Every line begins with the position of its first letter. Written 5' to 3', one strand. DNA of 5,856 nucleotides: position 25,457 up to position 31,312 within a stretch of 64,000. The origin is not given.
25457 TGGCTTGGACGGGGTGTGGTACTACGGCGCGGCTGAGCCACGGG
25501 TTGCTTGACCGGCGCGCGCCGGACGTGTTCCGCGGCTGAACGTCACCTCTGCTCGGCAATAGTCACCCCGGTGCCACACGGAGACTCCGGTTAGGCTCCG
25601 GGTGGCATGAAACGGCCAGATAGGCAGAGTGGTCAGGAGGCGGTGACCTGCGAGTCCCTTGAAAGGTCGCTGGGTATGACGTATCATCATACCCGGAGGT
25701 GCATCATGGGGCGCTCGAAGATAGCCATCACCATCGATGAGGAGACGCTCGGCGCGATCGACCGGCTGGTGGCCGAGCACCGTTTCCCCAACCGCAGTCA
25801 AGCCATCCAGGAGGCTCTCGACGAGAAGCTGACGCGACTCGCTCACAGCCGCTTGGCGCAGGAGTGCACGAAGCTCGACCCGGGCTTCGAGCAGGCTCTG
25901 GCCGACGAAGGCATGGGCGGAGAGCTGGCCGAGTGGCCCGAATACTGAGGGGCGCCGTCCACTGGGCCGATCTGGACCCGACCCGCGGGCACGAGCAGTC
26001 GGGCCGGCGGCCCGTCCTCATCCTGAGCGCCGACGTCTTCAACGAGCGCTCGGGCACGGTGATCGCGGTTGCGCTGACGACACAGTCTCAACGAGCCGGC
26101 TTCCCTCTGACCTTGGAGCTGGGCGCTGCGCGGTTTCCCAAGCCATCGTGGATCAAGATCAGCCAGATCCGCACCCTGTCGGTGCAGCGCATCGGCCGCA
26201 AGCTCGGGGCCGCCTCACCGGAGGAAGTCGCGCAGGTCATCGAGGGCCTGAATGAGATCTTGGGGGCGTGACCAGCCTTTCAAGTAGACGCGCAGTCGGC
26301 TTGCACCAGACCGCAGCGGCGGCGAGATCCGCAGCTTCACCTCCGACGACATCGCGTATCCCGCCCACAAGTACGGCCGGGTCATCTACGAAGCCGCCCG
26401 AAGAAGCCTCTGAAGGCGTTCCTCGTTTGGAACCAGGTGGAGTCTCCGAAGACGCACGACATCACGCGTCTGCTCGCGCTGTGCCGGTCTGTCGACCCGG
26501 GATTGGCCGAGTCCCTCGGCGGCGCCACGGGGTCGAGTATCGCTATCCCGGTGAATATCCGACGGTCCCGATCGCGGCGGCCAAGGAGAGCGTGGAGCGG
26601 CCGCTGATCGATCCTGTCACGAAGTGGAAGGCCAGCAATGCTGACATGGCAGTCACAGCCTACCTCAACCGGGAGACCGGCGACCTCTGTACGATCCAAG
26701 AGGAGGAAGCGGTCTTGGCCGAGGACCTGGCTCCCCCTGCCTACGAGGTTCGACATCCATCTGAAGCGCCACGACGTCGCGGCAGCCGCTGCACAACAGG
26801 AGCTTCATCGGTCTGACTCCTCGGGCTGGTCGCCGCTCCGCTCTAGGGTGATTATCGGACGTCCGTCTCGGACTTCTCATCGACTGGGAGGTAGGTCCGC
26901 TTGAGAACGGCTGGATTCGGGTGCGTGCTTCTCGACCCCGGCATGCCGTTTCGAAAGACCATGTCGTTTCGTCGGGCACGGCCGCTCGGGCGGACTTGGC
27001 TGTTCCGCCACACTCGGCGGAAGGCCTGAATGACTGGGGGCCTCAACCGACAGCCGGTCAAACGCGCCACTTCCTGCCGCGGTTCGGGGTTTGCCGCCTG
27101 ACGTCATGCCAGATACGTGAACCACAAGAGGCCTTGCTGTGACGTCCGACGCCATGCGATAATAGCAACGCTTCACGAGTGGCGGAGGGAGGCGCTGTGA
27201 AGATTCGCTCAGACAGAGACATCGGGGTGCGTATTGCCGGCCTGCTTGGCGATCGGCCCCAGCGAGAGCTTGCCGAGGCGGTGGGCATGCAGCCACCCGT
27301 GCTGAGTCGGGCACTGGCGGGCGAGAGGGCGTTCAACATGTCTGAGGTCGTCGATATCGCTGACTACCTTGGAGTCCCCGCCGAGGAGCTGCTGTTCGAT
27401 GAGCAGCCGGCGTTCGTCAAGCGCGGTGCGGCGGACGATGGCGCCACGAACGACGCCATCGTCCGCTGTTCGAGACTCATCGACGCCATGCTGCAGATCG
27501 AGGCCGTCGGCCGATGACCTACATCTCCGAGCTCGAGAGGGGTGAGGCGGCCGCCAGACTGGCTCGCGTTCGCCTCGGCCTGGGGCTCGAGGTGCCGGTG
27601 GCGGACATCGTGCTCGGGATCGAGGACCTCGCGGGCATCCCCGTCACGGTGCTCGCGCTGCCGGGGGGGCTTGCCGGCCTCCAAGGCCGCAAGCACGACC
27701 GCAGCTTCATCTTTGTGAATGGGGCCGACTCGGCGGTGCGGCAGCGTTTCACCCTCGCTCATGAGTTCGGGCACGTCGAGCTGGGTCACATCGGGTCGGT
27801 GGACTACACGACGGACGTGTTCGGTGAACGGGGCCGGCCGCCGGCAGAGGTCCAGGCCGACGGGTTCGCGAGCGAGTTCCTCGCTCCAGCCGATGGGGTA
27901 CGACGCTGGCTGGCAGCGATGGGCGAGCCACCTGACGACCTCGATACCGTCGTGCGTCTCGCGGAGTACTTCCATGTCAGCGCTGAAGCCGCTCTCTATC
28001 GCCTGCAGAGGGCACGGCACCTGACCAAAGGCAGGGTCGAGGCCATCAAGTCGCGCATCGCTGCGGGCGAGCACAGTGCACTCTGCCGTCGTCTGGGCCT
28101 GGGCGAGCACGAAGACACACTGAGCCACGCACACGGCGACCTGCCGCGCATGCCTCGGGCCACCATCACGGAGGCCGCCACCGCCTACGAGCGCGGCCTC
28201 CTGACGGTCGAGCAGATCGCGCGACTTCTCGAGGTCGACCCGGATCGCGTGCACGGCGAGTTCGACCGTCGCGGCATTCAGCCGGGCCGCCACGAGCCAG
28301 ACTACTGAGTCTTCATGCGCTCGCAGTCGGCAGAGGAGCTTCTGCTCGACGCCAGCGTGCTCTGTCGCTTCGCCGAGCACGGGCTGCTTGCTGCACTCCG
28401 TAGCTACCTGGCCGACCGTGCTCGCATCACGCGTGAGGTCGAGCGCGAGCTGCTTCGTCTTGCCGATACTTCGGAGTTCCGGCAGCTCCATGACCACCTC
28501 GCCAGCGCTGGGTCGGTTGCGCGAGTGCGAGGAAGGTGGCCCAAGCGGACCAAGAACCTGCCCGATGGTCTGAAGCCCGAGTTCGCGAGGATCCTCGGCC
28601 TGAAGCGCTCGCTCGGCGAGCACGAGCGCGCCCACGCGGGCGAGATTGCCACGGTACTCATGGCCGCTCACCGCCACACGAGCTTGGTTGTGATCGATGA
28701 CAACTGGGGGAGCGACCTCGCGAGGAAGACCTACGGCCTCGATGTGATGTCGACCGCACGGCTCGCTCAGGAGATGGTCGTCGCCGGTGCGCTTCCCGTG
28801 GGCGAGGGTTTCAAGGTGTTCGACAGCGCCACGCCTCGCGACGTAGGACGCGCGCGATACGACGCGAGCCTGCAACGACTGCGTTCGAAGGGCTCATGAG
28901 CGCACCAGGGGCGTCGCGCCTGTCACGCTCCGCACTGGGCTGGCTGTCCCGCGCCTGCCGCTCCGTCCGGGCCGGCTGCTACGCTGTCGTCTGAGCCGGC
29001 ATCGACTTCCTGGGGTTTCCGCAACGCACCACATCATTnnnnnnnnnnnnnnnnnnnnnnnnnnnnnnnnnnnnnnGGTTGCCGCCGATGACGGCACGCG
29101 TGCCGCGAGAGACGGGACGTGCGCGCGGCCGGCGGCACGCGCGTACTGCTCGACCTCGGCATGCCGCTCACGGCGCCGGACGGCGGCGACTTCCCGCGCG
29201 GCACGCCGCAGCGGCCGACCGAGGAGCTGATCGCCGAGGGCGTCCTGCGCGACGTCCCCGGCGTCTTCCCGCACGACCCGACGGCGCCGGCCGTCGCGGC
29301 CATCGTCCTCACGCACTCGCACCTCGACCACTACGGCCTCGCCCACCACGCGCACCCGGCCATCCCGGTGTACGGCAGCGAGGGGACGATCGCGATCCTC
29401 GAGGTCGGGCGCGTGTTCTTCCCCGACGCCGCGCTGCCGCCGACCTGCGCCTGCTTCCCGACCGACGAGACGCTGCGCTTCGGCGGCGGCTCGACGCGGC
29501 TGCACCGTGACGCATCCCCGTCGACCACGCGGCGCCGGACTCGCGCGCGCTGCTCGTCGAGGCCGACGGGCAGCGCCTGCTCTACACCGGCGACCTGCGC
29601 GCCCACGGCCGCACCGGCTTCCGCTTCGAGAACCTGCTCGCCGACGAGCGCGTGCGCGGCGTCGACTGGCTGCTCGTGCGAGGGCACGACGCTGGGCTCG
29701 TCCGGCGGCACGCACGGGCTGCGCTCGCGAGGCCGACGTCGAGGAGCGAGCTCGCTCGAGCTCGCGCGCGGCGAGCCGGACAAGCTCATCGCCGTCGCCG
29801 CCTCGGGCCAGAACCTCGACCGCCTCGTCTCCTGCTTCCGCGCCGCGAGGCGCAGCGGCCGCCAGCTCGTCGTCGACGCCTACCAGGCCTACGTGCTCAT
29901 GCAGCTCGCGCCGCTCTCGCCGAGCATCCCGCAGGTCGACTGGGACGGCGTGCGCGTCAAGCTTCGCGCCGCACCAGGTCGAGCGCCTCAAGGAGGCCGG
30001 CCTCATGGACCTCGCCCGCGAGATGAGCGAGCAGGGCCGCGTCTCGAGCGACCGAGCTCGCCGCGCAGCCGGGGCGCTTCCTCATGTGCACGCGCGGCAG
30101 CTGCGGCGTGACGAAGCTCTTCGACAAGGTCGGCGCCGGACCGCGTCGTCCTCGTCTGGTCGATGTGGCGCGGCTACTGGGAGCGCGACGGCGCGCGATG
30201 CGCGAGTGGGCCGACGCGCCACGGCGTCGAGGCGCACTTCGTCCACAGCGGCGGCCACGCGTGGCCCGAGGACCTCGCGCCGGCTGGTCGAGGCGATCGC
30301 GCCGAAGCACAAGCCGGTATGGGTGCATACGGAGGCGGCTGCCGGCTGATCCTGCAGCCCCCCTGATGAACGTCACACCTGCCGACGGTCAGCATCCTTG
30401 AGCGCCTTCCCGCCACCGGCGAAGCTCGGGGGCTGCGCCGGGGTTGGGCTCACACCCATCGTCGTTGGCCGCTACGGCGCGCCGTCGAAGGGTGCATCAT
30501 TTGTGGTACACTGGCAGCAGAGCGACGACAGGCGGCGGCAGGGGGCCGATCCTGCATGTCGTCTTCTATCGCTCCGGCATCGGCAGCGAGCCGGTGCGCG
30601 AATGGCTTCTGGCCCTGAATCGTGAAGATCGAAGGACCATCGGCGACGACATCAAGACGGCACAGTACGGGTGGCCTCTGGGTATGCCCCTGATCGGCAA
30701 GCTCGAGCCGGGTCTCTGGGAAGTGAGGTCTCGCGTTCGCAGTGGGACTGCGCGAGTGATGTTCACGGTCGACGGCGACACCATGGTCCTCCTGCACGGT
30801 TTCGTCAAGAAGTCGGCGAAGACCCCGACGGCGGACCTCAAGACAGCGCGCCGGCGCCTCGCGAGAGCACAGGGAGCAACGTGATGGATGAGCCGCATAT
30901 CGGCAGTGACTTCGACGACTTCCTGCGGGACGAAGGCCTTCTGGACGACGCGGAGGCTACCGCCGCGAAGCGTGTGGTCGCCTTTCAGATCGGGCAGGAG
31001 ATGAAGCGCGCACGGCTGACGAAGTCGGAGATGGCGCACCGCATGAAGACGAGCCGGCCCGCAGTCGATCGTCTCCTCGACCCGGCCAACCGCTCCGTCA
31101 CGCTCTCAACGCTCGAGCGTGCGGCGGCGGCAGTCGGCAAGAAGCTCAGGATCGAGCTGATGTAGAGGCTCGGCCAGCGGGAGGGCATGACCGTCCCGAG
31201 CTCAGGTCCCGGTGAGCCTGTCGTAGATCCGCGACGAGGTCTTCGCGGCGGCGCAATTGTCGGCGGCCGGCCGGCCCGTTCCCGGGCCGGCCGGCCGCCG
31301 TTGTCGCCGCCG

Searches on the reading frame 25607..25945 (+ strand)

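Call 102: search_protein_families(library=pfam, proteins=[window:25607-25945:+], max_evalue=0.01)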
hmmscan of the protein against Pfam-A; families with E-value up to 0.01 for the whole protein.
window:25607-25945:+ (113 aa): 1 family
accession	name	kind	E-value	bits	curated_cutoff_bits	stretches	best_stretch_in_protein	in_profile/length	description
PF01402.27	RHH_1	-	4.6e-06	26.8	20.5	1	41-77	4-39/39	Ribbon-helix-helix protein, copG family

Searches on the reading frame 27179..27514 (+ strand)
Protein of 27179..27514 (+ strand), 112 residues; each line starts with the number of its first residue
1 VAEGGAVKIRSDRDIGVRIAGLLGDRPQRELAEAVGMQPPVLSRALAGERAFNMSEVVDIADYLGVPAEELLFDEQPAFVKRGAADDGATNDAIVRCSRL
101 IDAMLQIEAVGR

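Call 102: search_protein_families(library=pfam, proteins=[window:27179-27514:+], max_evalue=0.01)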
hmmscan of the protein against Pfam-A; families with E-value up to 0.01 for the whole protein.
window:27179-27514:+ (112 aa): 4 families
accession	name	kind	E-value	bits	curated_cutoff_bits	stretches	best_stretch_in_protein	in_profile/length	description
PF01381.28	HTH_3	-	3.4e-08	33.8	23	1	27-71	11-55/55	Helix-turn-helix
PF13560.12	HTH_31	-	4.3e-06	27.4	27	1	28-71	17-61/64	Helix-turn-helix domain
PF08667.16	BetR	-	1.9e-05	25.2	21.6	1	30-77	27-75/148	BetR domain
PF13443.12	HTH_26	-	0.00042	21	22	1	29-72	14-58/63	Cro/C1-type HTH DNA-binding domain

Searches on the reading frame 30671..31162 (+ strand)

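Call 102: search_protein_families(library=pfam, proteins=[window:30671-31162:+], max_evalue=0.01)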
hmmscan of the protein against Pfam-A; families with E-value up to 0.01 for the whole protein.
window:30671-31162:+ (164 aa): 2 families
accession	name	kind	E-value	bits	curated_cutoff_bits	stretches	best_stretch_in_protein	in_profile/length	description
PF13744.12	HTH_37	-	7.1e-07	29.4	27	1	92-162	8-78/80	Helix-turn-helix domain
PF13443.12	HTH_26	-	0.0089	16.7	22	0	110-154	5-49/63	Cro/C1-type HTH DNA-binding domain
